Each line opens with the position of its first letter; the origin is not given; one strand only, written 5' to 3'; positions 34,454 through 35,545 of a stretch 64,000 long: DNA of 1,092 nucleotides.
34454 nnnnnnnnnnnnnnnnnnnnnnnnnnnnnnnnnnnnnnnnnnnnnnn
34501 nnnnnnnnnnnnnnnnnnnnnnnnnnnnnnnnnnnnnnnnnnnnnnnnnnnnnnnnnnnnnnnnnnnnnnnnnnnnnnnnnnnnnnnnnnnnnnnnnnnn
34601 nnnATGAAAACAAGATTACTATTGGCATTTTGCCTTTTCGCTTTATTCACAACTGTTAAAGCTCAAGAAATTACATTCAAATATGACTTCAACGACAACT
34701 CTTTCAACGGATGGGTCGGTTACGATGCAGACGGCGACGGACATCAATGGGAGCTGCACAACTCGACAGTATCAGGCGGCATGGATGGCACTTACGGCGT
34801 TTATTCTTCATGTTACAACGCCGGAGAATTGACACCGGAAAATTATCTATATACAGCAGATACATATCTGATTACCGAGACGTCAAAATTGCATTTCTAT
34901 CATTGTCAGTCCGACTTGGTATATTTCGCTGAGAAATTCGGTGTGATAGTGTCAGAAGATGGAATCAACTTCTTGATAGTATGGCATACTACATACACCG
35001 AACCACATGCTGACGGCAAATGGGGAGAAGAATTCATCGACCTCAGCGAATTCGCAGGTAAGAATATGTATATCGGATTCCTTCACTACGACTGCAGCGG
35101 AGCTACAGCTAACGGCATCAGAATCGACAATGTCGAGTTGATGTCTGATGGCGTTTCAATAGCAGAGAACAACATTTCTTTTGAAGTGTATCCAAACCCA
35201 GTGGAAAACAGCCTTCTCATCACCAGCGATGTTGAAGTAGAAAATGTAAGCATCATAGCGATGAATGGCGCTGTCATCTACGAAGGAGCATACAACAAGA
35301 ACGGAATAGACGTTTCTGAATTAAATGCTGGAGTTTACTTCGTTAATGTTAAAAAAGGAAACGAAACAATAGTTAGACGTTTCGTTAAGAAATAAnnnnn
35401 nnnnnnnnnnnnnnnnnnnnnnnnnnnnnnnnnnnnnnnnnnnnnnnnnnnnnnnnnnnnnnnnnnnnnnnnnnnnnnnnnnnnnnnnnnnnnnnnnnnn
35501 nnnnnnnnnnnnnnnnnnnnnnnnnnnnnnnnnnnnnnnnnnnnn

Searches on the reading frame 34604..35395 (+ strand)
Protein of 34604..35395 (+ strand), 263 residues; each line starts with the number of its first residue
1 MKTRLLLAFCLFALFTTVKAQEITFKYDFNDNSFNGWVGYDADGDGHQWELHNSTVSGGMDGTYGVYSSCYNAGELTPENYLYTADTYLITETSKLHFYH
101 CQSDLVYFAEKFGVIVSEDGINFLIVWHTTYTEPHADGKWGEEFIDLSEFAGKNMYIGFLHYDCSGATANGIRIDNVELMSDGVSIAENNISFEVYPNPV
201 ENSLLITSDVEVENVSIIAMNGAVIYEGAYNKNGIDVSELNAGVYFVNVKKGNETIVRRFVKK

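Call 18: search_protein_families(library=pfam, proteins=[window:34604-35395:+])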
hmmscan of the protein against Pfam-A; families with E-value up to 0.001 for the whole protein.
window:34604-35395:+ (263 aa): 2 families
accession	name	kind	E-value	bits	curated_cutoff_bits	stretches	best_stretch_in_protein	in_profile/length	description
PF07675.18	Cleaved_Adhesin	-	2.4e-18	67.1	21.4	1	34-178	14-173/174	Cleaved Adhesin Domain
PF18962.6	Por_Secre_tail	-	4.2e-13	49.8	27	1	195-261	1-74/75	Secretion system C-terminal sorting domain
